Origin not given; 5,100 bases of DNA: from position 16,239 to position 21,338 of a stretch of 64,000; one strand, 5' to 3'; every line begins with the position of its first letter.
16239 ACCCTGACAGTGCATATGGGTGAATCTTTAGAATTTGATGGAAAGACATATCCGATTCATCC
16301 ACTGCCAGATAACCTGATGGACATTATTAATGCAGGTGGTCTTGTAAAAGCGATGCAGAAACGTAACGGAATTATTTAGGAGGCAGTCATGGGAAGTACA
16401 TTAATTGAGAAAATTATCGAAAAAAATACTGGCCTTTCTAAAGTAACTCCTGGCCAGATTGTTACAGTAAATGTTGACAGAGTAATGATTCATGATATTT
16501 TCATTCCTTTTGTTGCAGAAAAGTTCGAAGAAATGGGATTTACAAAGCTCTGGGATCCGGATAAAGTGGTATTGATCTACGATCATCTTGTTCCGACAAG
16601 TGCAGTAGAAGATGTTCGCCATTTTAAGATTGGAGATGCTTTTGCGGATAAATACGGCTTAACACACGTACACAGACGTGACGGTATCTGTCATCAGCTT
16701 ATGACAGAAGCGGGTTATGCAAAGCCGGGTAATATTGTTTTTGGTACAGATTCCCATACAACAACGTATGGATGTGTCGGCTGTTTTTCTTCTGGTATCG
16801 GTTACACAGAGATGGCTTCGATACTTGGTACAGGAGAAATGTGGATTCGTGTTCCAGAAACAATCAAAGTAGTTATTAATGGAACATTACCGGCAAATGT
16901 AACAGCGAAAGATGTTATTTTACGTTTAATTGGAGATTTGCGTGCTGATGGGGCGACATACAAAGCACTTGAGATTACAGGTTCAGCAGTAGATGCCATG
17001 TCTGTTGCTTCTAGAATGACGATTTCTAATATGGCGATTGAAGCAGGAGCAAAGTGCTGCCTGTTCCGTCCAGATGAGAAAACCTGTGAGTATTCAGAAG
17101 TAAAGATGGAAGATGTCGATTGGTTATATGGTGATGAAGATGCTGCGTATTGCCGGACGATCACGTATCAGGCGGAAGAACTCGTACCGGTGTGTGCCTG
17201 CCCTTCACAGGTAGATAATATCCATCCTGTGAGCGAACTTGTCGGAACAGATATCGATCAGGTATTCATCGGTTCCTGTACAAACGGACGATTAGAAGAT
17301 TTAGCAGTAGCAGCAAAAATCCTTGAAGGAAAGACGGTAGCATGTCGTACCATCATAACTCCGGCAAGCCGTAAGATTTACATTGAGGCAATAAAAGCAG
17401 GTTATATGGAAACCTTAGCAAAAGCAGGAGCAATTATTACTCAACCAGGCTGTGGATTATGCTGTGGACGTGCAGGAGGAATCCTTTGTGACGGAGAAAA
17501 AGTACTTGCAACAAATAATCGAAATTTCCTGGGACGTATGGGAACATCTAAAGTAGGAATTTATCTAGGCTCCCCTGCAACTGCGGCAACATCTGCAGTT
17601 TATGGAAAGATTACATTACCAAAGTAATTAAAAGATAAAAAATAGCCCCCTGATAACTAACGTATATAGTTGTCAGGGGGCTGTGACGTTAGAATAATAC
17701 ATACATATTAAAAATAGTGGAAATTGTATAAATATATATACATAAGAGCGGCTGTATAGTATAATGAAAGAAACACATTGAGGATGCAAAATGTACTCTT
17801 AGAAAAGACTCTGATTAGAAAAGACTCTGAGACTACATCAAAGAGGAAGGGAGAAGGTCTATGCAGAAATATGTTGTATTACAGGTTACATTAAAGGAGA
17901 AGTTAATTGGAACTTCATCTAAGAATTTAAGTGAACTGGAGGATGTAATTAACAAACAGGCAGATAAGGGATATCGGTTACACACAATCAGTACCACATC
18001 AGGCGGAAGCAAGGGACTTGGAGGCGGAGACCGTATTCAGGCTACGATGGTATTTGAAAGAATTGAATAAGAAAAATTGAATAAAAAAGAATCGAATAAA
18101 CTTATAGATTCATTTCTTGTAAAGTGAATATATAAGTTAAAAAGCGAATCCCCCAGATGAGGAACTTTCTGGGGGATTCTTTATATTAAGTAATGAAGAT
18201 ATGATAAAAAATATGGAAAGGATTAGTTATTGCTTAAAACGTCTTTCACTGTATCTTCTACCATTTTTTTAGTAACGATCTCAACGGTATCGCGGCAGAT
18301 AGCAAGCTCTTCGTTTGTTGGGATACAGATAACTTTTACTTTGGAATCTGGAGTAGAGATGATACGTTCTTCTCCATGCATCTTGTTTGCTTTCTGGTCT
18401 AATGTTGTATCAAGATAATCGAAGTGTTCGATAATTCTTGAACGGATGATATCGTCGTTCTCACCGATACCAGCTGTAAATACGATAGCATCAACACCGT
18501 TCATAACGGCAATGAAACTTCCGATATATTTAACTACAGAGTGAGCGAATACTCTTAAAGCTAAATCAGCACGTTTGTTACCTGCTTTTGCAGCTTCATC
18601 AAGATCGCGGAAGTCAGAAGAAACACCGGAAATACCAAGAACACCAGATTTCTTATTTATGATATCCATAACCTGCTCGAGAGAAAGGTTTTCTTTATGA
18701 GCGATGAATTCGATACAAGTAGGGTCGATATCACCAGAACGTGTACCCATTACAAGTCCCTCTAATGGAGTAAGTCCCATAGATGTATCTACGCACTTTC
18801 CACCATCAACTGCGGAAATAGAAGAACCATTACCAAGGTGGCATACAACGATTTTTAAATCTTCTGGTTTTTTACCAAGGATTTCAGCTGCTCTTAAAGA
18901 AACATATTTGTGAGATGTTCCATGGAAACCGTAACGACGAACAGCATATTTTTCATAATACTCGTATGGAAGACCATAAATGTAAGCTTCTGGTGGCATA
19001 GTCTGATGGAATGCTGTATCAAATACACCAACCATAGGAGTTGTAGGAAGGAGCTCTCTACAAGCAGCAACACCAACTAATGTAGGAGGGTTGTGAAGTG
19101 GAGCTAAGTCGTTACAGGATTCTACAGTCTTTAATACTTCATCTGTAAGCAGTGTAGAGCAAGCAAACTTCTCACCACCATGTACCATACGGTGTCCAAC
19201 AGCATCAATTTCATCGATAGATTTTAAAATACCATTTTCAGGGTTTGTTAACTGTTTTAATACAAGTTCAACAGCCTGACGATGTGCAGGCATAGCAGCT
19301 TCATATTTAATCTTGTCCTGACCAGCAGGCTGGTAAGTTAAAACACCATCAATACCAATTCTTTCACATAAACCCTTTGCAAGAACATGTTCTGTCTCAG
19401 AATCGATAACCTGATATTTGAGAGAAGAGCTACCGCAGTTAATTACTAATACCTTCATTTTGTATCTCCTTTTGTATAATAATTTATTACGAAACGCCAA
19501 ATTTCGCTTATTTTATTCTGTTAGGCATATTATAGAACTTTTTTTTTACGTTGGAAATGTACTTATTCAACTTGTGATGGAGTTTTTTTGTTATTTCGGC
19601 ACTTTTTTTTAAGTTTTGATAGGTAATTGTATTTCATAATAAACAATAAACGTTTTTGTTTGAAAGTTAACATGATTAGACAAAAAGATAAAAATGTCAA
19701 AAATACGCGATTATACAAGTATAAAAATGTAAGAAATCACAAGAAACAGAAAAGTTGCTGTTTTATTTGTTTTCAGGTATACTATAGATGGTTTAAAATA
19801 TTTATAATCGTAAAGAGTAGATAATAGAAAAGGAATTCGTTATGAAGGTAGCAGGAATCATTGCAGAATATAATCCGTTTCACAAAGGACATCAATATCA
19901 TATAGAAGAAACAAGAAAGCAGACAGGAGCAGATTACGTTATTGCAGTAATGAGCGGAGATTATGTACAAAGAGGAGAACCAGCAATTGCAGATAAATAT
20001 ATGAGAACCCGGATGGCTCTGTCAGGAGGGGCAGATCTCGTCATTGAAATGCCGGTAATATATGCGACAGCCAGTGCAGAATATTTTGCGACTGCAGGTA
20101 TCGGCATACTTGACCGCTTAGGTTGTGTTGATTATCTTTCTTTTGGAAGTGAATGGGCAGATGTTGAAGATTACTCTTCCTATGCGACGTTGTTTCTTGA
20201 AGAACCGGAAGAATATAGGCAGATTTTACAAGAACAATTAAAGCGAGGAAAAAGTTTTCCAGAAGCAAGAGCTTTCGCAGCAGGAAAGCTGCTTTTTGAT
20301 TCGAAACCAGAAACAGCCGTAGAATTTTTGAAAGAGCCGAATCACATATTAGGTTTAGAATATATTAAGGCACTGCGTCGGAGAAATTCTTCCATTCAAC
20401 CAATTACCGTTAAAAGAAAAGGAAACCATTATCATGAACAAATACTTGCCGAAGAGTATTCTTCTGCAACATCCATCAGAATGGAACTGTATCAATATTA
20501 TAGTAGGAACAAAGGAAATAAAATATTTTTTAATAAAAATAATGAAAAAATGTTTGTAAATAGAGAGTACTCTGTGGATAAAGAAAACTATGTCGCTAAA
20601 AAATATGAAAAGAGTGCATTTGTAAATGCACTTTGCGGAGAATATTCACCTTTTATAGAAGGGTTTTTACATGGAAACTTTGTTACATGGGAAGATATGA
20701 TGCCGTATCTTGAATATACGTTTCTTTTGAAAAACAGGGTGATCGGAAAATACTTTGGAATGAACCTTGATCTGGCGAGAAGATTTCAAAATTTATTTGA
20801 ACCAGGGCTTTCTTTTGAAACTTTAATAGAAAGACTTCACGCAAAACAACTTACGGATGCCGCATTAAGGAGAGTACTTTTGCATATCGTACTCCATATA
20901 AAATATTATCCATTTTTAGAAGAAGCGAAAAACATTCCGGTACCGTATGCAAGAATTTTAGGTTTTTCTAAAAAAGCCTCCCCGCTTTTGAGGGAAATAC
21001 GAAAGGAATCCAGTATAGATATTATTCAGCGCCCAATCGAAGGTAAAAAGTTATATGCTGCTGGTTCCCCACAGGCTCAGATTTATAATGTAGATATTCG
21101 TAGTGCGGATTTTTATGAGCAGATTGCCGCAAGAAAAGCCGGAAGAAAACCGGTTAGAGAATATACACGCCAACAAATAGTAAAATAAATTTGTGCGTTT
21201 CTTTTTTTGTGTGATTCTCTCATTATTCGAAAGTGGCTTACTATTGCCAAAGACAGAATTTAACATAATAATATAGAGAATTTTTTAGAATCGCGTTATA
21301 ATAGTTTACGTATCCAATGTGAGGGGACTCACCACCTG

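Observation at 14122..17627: Two tandem aconitase-family dehydratase subunit pairs in small-then-large order, not linked to leuA/leuB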

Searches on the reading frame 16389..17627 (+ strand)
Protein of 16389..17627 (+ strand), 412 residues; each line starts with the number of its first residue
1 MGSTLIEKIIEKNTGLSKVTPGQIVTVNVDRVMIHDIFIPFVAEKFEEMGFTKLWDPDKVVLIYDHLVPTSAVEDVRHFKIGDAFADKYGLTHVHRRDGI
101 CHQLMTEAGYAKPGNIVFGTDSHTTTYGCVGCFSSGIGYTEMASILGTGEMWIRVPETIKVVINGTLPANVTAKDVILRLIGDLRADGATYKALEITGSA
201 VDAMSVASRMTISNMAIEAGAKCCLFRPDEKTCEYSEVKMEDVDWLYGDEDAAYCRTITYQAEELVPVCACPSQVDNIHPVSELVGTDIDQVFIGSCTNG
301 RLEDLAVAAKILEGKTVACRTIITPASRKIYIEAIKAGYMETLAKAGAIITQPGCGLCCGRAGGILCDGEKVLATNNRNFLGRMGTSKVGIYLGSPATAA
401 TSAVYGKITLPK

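Call 4: search_protein_families(library=ncbifam, proteins=[window:16389-17627:+], max_evalue=0.00001)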
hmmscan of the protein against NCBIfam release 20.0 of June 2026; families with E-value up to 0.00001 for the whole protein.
window:16389-17627:+ (412 aa): 19 families
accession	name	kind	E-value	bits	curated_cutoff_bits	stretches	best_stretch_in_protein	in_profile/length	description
NF001614.1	PRK00402.1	subfamily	3.5e-159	530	385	1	4-411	2-414/415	aconitase/3-isopropylmalate dehydratase large subunit family protein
TIGR02086.1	IPMI_arch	subfamily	3.8e-149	496.9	410.15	1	4-411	2-409/411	3-isopropylmalate dehydratase/homoaconitate hydratase family large subunit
TIGR01343.1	hacA_fam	subfamily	3.4e-147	490.3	385.7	1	4-411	1-411/412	homoaconitate hydratase family protein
TIGR02083.1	LEU2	equivalog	1.9e-127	425.7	610.65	1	4-412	2-417/419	3-isopropylmalate dehydratase large subunit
NF040615.1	HacA_Meth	equivalog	7.1e-127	423.6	550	1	4-409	2-416/419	homoaconitase large subunit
NF005558.0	PRK07229.1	equivalog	6e-94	315.8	612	1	1-411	1-412/647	aconitate hydratase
NF009116.0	PRK12466.1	subfamily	5.9e-86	288.9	531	2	2-254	4-264/472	3-isopropylmalate dehydratase large subunit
TIGR01342.1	acon_putative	hypoth_equivalog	4.1e-77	259.9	719.15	1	4-411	1-409/655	putative aconitate hydratase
NF004016.0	PRK05478.1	subfamily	8.9e-77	258.6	510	2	2-270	3-290/468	3-isopropylmalate dehydratase large subunit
TIGR00139.1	h_aconitase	equivalog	1.8e-72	244.8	529.9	2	4-234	3-238/709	homoaconitase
TIGR00170.1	leuC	equivalog_domain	2e-63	214.6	560.25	2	1-283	1-302/466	3-isopropylmalate dehydratase large subunit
NF006690.0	PRK09238.1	equivalog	8.4e-47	159.6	782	2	240-408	643-811/852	bifunctional aconitate hydratase 2/2-methylisocitrate dehydratase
TIGR01340.1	aconitase_mito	equivalog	1.1e-35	123.1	825.35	1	82-408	117-472/745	aconitate hydratase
TIGR00117.1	acnB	equivalog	1.6e-35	122.1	1287.2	2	240-409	642-810/844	bifunctional aconitate hydratase 2/2-methylisocitrate dehydratase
NF008503.0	PRK11413.1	equivalog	2.8e-32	111.5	641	2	80-284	109-314/753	hydratase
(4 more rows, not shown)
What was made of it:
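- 16389..17627 (+): C2: large subunit (412 aa) of pair 2. Motifs are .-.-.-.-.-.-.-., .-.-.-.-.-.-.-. and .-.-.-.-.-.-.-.. NF001614 530 bits, TIGR02083 426 against 611, HacA 424 against 550 (call 4).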

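Call 5: search_protein_families(library=pfam, proteins=[window:16389-17627:+], max_evalue=0.001)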
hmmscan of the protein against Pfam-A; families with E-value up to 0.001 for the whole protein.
window:16389-17627:+ (412 aa): 1 family
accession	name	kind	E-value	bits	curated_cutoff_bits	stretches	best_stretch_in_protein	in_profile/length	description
PF00330.25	Aconitase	-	5.9e-92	309.5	28.7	2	8-285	2-307/463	Aconitase family (aconitate hydratase)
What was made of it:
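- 16389..17627 (+): PF00330 309.5 bits (call 5).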

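Call 30: search_solved_structures(query=window:16389-17627:+, max_evalue=1e-40, show_alignments=3)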
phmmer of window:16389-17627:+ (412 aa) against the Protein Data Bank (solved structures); distinct sequences matched with E-value up to 1e-40: 3.
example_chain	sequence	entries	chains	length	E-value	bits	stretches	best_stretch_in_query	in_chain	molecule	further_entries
4nqy_A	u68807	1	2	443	3e-119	401.8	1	1-411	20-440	Isopropylmalate/citramalate isomerase large subunit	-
4kp1_A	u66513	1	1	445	3e-119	401.8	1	1-411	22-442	Isopropylmalate/citramalate isomerase large subunit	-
4kp2_A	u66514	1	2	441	9.5e-97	327.7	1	4-409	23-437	Homoaconitase large subunit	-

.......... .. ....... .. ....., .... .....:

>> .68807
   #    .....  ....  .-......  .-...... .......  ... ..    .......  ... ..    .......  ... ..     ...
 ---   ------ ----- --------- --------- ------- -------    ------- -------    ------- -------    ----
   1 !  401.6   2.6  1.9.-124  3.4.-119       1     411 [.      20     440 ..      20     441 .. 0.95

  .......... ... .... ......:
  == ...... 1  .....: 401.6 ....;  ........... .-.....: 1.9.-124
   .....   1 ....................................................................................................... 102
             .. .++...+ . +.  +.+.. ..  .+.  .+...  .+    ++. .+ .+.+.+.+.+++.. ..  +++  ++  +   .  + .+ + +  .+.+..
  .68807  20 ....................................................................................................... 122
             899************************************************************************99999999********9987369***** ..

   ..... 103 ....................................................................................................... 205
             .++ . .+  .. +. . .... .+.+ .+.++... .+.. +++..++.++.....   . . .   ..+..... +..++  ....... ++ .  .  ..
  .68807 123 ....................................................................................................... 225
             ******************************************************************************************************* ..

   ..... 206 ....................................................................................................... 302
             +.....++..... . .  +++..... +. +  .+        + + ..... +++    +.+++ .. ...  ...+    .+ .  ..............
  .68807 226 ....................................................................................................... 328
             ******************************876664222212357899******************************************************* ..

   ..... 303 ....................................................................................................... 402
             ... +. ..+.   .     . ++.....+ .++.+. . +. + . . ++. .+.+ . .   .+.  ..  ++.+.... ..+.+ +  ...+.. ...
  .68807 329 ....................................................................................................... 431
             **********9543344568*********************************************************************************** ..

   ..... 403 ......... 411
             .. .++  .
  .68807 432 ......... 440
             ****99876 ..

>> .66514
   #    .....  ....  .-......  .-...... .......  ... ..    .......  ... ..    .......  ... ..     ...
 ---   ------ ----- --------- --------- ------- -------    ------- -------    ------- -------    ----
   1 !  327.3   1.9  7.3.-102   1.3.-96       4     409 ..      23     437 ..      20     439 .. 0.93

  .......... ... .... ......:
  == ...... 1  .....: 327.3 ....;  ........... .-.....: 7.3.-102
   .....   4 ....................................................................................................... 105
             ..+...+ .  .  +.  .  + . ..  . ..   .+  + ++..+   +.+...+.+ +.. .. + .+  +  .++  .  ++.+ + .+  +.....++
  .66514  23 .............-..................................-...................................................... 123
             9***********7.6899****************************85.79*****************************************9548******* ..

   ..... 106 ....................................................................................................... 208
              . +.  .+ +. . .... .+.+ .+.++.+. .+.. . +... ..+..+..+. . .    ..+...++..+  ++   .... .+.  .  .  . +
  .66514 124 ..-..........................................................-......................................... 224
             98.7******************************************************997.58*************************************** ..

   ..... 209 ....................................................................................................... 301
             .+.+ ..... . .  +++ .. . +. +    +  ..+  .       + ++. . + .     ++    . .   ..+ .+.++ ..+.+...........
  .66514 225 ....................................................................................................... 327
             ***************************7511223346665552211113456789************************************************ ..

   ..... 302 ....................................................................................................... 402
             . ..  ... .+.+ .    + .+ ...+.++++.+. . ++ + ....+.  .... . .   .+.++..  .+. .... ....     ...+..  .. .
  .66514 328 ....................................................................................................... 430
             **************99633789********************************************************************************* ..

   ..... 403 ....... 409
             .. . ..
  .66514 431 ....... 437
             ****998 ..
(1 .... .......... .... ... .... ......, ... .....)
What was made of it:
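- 16389..17627 (+): Best PDB match is M. jannaschii IPMI large subunit 4kp1, 402 bits, against HacA 328 (call 30).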

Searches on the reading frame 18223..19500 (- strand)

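Call 10: search_protein_families(library=ncbifam, proteins=[window:18223-19500:-], max_evalue=1e-10)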
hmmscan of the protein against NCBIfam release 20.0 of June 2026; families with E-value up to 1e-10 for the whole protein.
window:18223-19500:- (425 aa): 8 families
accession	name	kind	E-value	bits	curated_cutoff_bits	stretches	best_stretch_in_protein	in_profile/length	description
TIGR00016.1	ackA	subfamily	4.6e-159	529.5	293.4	1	14-408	3-403/405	acetate/propionate family kinase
NF009063.0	PRK12397.1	equivalog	1.7e-140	468.2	659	1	15-416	3-400/404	acetate/propionate family kinase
NF009045.0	PRK12379.1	equivalog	3.7e-133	444.2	580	1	16-410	6-394/402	propionate kinase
NF005520.0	PRK07157.1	equivalog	7.2e-127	423.8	561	1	14-409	2-398/400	acetate kinase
NF009099.0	PRK12440.1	equivalog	3.5e-116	388.5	693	1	17-408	6-396/397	acetate/propionate family kinase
NF005462.0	PRK07058.1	equivalog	9.2e-88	294.9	486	1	17-412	6-393/396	acetate/propionate family kinase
NF002834.0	PRK03011.1-5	subfamily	1.4e-29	103.4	222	1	187-362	149-322/357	butyrate kinase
TIGR02707.1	butyr_kinase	equivalog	3.4e-26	92.1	289.1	1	188-363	147-320/351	butyrate kinase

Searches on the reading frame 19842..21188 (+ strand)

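Call 10: search_protein_families(library=ncbifam, proteins=[window:19842-21188:+], max_evalue=1e-10)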
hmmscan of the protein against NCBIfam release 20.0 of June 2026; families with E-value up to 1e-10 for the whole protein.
window:19842-21188:+ (448 aa): 2 families
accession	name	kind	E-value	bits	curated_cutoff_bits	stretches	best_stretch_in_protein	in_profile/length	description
NF010191.0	PRK13670.1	equivalog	5.1e-106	355.2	360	1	1-434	1-375/392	nucleotidyltransferase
NF010192.0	PRK13671.1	equivalog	4.1e-52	177.5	238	1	5-236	4-225/298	nucleotidyltransferase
